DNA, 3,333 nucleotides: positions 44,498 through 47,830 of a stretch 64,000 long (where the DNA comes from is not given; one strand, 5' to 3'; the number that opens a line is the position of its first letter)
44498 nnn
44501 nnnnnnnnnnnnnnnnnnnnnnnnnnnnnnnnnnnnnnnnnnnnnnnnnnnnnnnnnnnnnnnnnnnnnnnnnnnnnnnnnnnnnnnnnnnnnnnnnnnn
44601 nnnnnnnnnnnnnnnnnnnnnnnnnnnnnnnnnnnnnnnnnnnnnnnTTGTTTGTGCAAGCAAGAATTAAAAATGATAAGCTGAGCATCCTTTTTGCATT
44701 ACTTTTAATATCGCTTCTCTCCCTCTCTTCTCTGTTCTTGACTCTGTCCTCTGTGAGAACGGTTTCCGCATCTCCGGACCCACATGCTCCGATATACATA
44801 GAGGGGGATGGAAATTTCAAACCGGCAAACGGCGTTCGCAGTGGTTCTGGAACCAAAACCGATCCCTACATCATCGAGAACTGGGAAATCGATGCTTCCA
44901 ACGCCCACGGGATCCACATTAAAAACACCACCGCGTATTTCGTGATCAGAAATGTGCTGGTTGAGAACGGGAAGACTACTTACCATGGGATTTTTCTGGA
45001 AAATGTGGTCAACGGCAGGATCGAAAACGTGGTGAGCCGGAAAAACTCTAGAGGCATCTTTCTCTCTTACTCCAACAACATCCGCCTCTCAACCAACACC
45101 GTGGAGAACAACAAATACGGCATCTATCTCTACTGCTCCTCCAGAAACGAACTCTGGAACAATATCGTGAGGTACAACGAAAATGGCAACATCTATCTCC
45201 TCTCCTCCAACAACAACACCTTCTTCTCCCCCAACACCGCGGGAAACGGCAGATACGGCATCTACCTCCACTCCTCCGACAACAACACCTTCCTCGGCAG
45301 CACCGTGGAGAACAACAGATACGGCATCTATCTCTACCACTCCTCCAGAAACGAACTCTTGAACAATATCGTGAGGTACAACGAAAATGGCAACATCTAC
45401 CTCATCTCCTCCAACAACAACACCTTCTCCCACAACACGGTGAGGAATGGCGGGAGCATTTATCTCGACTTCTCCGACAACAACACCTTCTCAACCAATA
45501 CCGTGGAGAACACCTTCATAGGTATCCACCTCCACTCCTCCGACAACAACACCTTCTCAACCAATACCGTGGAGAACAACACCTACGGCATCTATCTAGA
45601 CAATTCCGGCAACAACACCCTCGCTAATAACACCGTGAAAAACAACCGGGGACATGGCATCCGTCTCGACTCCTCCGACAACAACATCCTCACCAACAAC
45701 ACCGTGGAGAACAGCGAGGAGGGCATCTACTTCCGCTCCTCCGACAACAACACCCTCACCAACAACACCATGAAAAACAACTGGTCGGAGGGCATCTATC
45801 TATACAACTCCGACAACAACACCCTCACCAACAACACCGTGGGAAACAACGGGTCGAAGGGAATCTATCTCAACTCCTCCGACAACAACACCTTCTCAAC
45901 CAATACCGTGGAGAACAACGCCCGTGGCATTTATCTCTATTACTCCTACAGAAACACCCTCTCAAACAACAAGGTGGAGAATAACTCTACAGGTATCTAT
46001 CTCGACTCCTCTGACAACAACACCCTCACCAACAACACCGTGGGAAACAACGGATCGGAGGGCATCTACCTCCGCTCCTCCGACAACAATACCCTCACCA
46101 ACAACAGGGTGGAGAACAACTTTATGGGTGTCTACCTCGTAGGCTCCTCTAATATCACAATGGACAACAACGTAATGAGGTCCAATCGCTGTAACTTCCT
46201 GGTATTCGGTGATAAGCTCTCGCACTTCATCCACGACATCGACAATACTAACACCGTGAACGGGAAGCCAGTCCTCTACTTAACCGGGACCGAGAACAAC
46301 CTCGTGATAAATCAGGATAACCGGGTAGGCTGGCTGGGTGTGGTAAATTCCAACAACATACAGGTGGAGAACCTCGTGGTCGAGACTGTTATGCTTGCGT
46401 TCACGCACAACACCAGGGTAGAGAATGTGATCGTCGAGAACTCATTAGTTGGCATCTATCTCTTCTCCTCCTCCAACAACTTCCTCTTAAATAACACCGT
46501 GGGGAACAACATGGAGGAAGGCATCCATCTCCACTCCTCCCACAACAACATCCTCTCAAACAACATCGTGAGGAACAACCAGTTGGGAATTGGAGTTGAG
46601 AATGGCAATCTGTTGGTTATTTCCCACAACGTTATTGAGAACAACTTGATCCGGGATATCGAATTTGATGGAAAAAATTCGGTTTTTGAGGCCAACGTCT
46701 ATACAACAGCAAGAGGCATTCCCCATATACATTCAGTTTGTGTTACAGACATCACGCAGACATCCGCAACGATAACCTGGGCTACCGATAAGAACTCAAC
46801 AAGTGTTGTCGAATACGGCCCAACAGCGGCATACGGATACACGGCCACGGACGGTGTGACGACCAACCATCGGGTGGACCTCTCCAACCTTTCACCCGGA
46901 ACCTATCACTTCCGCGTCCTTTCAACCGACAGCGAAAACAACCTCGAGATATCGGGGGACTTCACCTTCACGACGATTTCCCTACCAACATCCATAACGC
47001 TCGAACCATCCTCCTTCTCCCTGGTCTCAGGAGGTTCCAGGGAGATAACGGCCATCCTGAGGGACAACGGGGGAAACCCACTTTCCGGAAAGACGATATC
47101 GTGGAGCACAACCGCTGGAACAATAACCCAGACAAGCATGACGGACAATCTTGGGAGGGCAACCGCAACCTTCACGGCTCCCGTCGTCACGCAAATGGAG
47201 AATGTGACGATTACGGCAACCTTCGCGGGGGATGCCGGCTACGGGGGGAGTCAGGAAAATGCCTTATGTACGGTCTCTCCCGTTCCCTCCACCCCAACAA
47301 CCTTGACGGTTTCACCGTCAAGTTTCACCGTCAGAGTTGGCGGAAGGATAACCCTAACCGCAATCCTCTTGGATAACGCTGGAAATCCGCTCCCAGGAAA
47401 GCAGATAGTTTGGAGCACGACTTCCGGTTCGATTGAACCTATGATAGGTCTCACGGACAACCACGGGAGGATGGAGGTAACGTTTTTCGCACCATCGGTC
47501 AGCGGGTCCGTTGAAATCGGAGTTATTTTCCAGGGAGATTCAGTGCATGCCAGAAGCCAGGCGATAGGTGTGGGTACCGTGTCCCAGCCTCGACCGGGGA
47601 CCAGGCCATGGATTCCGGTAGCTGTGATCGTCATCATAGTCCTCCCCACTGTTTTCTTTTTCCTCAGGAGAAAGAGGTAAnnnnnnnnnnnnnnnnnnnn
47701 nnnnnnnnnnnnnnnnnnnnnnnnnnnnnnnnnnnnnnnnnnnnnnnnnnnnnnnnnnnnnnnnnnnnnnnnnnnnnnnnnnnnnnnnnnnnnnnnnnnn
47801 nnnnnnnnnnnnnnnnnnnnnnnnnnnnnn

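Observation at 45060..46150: Near-identical 66-nt tandem DNA repeats inside the adhesin gene: substrate for in-frame expansion/contraction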

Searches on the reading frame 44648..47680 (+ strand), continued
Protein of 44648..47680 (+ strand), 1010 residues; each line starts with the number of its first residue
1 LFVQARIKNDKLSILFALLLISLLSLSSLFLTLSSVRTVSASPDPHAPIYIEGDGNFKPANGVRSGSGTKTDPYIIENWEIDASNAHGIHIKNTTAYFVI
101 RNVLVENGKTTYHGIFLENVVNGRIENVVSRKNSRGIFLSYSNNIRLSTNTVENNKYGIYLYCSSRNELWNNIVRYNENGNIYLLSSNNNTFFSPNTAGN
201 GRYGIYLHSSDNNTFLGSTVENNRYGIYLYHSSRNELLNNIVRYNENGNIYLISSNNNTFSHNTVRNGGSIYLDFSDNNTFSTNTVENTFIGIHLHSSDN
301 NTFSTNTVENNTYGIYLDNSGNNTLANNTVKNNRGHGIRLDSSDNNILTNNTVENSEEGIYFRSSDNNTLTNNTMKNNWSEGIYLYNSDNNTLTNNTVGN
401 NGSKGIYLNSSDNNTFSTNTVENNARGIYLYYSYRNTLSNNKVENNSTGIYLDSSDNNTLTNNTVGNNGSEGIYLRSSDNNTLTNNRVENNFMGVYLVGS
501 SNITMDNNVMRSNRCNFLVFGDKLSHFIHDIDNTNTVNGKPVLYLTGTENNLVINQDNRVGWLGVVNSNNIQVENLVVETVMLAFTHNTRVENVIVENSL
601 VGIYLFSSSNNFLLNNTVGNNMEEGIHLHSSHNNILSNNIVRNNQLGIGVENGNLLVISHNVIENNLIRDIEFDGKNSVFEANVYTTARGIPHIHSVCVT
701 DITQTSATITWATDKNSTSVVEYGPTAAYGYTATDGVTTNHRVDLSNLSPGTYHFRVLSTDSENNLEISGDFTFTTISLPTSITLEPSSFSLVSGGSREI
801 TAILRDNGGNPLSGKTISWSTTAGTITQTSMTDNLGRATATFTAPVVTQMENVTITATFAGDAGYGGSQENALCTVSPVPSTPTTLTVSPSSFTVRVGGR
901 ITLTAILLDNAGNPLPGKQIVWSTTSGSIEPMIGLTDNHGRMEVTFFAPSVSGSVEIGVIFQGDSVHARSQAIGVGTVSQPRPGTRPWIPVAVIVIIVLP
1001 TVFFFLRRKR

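Call 57: predict_structure(alignment_id=A1)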
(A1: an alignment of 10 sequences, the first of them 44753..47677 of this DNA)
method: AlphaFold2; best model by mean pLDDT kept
length: 975 residues; sequences in the alignment: 10
mean_pLDDT: 90.6   pTM: 0.68
mean pLDDT of the five models: 90.6, 90.0, 88.1, 88.0, 87.4
residues with pLDDT >= 90: 715; 70-90: 202; 50-70: 36; < 50: 22
segments of 3 or more residues with pLDDT < 50: 1-8, 947-957, 973-975
pLDDT, mean of each block of 10 residues (from residue 1): 39 87 87 94 93 95 97 90 96 96 97 97 97 96 95 93 96 97 95 98 96 93 98 93 98 95 98 96 98 97 98 98 97 98 96 98 95 98 97 98 98 97 98 95 98 96 96 94 92 94 93 83 84 93 94 95 93 97 95 97 97 96 97 96 96 93 90 94 94 89 94 89 95 94 81 85 90 82 89 82 88 80 80 88 68 85 87 83 87 86 88 80 82 81 57 47 61 51
secondary structure, 60 per line:
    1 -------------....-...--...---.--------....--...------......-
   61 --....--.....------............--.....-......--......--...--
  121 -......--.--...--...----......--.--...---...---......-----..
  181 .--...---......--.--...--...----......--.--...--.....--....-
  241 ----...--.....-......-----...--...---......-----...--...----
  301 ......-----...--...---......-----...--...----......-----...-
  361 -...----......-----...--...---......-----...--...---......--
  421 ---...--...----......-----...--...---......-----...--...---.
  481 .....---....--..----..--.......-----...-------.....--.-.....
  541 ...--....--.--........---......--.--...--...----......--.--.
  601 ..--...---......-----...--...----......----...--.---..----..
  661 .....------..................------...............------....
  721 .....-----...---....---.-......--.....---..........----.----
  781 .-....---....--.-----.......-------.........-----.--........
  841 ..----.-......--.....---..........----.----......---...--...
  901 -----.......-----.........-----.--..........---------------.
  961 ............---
elements in order (helices of 4 or more, strands of 3 or more residues): E14-17 E39-42 E45-47 E54-59 E63-66 E69-73 E80-91 E94-98 E100-105 E108-113 E116-118 E122-127 E133-135 E138-140 E145-150 E156-158 E162-164 E168-173 E179-181 E184-186 E190-195 E201-203 E206-208 E213-218 E224-226 E229-233 E236-239 E245-247 E250-254 E256-261 E267-269 E272-274 E278-283 E289-291 E294-296 E301-306 E312-314 E317-319 E323-328 E334-336 E339-341 E346-351 E357-359 E362-364 E369-374 E380-382 E385-387 E391-396 E402-404 E407-409 E413-418 E424-426 E429-431 E436-441 E447-449 E452-454 E458-463 E469-471 E474-476 E480-485 H489-492 E505-511 E517-519 E527-531 E536-543 E546-549 E555-562 E566-571 E577-579 E582-584 E589-594 E600-602 E605-607 E611-616 E622-624 E627-629 E634-639 E644-646 E659-665 E672-689 E696-710 E717-725 E731-733 E737-740 E746-751 E754-758 E762-771 E783-786 E790-793 E802-808 E816-824 E833-842 E849-854 E857-861 E865-874 E884-889 E893-895 E898-900 E906-912 E918-926 E935-944 H960-972

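Call 59: fold_search(model_id=the predicted structure, library=pdb)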
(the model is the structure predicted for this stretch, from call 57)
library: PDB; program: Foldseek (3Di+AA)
matches with E <= 10: 1959; with E <= 0.001: 577
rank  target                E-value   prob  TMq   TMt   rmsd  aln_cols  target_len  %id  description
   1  7sqc_F0               1.2e-09  1.00  0.15  0.36  10.6       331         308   10  Ciliary C1 central pair apparatus isolated from Chlamydomonas reinhardtii (released 2022-04-13)
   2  8yk1_A                2.7e-09  1.00  0.10  0.11  38.1      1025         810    8  Blood group B alpha-1,3-galactosidase AgaBb from Bifidobacterium bifidum, construct 23-844 (released 2024-07-10)
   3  7sqc_2B               3.5e-09  1.00  0.15  0.19  11.1       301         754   15  Ciliary C1 central pair apparatus isolated from Chlamydomonas reinhardtii (released 2022-04-13)
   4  3hs0_F                5.4e-09  1.00  0.11  0.16  26.8       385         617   11  Cobra Venom Factor (CVF) in complex with human factor B (released 2009-07-07)
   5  7sqc_2A               8.2e-09  1.00  0.16  0.20  11.1       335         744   15  Ciliary C1 central pair apparatus isolated from Chlamydomonas reinhardtii (released 2022-04-13)
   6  3hrz_A                9.0e-09  1.00  0.11  0.16  27.0       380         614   11  Cobra Venom Factor (CVF) in complex with human factor B (released 2009-07-07)
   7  4e9l                  9.4e-09  1.00  0.12  0.28  13.1       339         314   16  FdeC, a Novel Broadly Conserved Escherichia coli Adhesin Eliciting Protection against Urinary Tract Infections (released 2012-04-25)
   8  8ayh_B                1.0e-08  1.00  0.11  0.11  23.8       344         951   11  Structure of Complement C5 in Complex with small molecule inhibitor and CVF (released 2022-12-21)
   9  3hs0_A                1.3e-08  1.00  0.11  0.16  28.4       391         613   12  Cobra Venom Factor (CVF) in complex with human factor B (released 2009-07-07)
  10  5e7l                  1.3e-08  1.00  0.11  0.26  17.6       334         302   12  Crystal structure of mouse CNTN2 FN1-FN3 domains (released 2016-08-31)
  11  9u5z_E                1.5e-08  1.00  0.10  0.07  26.7       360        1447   13  C3 convertases zymogen C4b2 in activation state (released 2026-01-14)
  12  8wm1_A                1.8e-08  1.00  0.17  0.33  22.7       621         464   12  DHS dehydratase (released 2024-10-02)
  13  9ijj_E                1.9e-08  1.00  0.10  0.17  16.0       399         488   11  In situ structure of the central apparatus in mouse sperm axoneme. (released 2025-06-04)
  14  7mrq                  2.9e-08  1.00  0.11  0.27  14.4       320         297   13  Chicken CNTN4 FN1-FN3 domains with T751A, V752A, Y781A, E786A mutations (released 2022-01-05)
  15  9ijj_h                4.1e-08  1.00  0.11  0.09  14.2       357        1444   11  In situ structure of the central apparatus in mouse sperm axoneme. (released 2025-06-04)
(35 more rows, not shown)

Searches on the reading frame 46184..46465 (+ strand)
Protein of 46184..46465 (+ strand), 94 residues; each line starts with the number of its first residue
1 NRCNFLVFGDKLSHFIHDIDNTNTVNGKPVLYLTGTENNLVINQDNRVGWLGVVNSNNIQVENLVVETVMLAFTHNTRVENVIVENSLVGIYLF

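Call 23: find_related_loci(query=window:46184-46465:+, collection=genome_contigs, flank=6000)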
Query seq(94 aa) (94 aa) in genome_contigs; peptide patterns used: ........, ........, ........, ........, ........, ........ (x = any residue, [..] = any of these).
121 stretches matched a pattern; 2 encode a relative of the query (tblastn E <= 1e-3); 2 distinct loci.
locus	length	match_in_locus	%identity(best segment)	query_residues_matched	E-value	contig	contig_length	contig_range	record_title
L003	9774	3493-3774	55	4-94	7e-28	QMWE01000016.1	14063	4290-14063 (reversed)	MAG: Hadesarchaea archaeon isolate B75_G9 B75_Guay9_scaffold_04003, whole genome shotgun sequence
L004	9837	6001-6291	54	1-94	1e-27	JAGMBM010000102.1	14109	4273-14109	MAG: Hadesarchaea archaeon isolate RS_16_21 ZL425.bin.21.fa_102, whole genome shotgun sequence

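Call 24: find_related_loci(query=window:46184-46465:+, collection=metagenome_contigs, flank=6000)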
Query seq(94 aa) (94 aa) in metagenome_contigs; peptide patterns used: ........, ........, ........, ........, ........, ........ (x = any residue, [..] = any of these).
220 stretches matched a pattern; 6 encode a relative of the query (tblastn E <= 1e-3); 6 distinct loci.
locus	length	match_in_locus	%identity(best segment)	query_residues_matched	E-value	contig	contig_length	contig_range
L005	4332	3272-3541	63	5-94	4e-37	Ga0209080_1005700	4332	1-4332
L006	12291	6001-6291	52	1-94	3e-28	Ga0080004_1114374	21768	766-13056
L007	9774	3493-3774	55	4-94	2e-27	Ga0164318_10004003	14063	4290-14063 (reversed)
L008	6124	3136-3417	55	4-94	2e-27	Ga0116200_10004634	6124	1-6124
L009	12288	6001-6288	52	1-94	2e-24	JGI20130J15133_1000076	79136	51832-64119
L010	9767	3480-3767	52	1-94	2e-24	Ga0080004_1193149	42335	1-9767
